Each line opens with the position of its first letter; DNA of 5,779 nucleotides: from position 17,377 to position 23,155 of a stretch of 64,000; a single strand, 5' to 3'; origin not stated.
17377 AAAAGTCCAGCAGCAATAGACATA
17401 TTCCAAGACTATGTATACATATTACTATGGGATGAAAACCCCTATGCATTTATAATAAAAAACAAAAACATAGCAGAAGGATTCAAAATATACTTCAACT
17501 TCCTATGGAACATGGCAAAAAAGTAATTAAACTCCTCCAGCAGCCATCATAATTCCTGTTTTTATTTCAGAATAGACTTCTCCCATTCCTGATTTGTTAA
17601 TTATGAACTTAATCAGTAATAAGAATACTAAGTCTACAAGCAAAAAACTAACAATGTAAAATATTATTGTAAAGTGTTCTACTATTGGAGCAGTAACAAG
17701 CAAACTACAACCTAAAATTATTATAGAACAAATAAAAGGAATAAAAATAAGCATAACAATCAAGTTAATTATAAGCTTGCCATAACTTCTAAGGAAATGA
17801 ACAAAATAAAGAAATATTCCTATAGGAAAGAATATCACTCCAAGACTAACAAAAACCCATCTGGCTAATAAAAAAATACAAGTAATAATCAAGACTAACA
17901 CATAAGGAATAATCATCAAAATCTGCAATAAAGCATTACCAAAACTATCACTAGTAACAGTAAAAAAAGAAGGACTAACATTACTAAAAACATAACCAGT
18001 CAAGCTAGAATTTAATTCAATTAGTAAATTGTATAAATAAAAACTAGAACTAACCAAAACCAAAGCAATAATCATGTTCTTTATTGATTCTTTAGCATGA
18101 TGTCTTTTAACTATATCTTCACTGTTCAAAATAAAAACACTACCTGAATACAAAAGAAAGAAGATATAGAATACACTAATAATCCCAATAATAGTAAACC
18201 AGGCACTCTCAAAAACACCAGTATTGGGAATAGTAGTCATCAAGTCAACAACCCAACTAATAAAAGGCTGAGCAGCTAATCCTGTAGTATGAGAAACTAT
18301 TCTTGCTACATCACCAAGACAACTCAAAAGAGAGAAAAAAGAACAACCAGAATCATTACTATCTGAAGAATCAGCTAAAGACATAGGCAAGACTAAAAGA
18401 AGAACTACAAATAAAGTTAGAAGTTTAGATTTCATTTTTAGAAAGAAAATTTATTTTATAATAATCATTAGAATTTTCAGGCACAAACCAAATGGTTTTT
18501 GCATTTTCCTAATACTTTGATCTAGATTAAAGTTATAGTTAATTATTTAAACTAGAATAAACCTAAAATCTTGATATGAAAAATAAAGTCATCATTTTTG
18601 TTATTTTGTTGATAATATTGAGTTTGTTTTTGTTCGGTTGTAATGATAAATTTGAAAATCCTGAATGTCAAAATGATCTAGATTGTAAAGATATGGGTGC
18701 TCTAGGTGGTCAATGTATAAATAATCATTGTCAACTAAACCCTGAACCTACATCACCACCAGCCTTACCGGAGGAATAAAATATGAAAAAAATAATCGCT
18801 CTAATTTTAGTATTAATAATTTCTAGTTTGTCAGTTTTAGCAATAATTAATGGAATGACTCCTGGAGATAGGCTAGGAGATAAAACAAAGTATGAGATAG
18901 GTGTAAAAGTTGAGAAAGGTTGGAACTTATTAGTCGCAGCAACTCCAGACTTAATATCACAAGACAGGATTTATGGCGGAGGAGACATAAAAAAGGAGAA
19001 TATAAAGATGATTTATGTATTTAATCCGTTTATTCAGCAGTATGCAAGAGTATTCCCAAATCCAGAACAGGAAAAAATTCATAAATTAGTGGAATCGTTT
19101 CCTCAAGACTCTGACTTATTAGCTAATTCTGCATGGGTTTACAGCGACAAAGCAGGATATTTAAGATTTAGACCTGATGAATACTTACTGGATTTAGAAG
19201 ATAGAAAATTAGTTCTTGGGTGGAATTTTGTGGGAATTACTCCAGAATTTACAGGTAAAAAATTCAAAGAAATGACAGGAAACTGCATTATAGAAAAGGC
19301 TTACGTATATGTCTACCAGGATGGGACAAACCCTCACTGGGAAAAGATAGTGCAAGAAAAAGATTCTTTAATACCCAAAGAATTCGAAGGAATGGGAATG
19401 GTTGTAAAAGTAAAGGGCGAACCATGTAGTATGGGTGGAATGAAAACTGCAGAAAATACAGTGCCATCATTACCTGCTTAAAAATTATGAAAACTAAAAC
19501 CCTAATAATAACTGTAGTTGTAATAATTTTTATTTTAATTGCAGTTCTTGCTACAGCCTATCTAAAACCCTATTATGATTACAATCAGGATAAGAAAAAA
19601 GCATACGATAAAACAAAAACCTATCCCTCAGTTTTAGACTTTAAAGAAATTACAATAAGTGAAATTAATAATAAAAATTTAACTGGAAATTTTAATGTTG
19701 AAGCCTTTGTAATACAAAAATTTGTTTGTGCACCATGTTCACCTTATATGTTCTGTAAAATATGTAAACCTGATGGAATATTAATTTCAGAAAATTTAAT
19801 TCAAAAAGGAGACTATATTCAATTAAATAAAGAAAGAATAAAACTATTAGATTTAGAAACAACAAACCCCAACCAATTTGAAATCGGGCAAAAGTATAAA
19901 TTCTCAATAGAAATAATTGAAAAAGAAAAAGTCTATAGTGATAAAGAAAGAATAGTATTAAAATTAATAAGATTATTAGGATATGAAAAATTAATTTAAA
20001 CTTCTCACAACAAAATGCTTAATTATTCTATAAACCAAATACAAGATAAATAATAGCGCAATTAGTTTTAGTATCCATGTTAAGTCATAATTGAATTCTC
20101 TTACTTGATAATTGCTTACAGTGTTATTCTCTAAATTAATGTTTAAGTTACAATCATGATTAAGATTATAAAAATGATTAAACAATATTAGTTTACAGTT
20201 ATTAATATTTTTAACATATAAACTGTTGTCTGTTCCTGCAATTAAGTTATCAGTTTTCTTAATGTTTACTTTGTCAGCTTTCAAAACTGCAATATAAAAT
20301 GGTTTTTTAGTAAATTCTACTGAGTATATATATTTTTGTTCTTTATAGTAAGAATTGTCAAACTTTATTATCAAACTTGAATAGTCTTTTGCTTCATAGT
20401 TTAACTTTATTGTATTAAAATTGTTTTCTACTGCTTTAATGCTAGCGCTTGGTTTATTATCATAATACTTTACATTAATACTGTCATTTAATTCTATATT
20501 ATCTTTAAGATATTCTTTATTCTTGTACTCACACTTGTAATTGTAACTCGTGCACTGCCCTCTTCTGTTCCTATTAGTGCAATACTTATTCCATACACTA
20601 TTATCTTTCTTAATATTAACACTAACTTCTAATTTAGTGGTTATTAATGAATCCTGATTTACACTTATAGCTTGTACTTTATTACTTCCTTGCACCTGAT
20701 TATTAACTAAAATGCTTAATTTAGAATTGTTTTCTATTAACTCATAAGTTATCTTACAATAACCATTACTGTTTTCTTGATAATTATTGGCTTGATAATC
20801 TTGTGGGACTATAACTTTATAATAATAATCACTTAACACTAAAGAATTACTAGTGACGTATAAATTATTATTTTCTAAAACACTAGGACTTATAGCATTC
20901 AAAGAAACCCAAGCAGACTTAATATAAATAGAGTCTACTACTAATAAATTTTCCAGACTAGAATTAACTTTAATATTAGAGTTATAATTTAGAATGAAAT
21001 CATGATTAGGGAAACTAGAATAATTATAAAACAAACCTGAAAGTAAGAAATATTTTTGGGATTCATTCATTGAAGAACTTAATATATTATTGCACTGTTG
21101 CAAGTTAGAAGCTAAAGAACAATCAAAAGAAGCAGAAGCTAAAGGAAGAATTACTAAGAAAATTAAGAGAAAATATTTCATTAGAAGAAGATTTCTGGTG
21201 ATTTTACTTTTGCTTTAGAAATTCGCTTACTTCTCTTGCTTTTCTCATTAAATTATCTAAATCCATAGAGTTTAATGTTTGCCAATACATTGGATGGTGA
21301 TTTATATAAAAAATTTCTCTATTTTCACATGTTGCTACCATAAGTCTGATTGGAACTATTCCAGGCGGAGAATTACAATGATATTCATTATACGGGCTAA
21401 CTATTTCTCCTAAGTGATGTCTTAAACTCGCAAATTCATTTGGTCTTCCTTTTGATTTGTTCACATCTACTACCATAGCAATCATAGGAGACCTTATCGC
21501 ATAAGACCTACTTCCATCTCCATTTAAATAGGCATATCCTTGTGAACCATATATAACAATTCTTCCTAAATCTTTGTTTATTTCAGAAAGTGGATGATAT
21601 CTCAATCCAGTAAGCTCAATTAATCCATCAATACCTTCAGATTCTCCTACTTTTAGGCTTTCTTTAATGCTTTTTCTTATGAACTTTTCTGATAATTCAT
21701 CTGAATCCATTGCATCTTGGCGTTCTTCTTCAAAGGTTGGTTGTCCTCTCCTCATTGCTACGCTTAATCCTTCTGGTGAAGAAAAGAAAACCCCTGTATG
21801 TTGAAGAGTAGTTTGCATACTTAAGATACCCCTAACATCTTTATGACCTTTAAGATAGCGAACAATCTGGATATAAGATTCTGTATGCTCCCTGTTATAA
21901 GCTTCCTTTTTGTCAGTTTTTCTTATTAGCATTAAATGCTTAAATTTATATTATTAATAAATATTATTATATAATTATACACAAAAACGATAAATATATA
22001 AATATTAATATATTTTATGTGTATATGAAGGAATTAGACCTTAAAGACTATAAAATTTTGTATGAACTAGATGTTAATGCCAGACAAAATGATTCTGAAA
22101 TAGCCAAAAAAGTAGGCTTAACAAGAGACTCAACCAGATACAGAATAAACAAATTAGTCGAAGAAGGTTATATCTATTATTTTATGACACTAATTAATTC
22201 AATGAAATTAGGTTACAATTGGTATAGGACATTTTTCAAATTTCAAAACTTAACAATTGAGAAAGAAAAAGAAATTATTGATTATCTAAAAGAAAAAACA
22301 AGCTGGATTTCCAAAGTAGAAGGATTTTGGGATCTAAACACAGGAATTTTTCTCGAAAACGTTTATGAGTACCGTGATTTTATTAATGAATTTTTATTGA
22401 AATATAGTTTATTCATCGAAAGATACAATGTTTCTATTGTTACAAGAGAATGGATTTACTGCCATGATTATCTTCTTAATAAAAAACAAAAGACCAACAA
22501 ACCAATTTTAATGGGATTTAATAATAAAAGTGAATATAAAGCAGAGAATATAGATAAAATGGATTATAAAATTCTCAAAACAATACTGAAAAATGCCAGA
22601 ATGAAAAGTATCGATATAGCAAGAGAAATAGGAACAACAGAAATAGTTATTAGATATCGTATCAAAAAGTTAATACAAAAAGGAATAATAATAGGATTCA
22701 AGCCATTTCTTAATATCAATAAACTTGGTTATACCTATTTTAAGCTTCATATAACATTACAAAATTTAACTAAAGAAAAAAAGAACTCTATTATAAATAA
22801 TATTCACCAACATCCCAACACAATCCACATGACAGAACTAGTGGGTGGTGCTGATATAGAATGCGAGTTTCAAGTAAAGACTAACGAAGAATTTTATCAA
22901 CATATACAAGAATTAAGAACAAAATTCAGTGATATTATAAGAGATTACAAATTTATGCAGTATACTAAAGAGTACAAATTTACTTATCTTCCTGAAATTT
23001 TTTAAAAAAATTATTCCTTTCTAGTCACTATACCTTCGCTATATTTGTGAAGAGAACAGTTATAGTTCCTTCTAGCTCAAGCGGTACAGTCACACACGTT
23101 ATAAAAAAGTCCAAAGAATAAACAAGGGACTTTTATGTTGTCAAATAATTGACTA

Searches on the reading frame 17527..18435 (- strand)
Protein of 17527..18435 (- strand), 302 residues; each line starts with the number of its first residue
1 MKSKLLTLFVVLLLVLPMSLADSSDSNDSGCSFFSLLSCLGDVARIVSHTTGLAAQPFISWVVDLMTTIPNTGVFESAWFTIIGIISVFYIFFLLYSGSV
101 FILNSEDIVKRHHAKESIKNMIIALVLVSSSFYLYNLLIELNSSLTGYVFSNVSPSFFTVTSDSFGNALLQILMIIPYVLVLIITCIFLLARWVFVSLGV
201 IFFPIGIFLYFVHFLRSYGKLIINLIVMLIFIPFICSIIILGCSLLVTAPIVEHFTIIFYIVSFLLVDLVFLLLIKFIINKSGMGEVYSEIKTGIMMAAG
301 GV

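Call 24: search_protein_families(library=pfam, proteins=[window:17527-18435:-], max_evalue=0.01)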
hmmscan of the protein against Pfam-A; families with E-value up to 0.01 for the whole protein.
window:17527-18435:- (302 aa): 1 family
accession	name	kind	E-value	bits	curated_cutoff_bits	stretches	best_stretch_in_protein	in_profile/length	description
PF18895.5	T4SS_pilin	-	0.0003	21.2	26.6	1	78-129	11-62/71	Type IV secretion system pilin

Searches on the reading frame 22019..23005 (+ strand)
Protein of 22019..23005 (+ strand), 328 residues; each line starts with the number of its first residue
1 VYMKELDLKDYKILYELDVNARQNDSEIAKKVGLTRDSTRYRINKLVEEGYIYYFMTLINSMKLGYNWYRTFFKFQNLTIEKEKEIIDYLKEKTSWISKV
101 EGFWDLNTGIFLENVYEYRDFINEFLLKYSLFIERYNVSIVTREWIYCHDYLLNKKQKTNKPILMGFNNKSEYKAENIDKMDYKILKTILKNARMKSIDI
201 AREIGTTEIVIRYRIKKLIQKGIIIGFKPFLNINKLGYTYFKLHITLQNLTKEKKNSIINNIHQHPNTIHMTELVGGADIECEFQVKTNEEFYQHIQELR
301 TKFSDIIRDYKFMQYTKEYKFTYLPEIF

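Call 25: search_protein_families(library=pfam, proteins=[window:22019-23005:+], max_evalue=0.01)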
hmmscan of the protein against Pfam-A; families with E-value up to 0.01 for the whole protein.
window:22019-23005:+ (328 aa): 9 families
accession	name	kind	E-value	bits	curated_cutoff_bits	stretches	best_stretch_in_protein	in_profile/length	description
PF13412.12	HTH_24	-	1.6e-23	82.5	21.9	2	6-52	1-47/48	Winged helix-turn-helix DNA-binding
PF13404.12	HTH_AsnC-type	-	3.3e-18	65.7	27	2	6-46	1-41/42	AsnC-type helix-turn-helix domain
PF01047.28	MarR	-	1.4e-07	31.7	24.6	1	9-53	4-48/59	MarR family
PF22451.2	NirdL-like_HTH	-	0.00035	20.5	27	0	27-52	21-46/47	Siroheme decarboxylase NirDL-like HTH domain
PF12802.13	MarR_2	-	0.00049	20.6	27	0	12-53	9-51/61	MarR family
PF13730.12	HTH_36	-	0.0013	18.9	25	0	26-52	29-55/55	Helix-turn-helix domain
PF12840.13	HTH_20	-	0.0025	18.2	27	0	26-48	22-44/51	Helix-turn-helix domain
PF01978.25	TrmB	-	0.0049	17.1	25.6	0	177-224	5-52/68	Sugar-specific transcriptional regulator TrmB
PF13545.12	HTH_Crp_2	-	0.0099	16.3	27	0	26-52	26-52/70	Crp-like helix-turn-helix domain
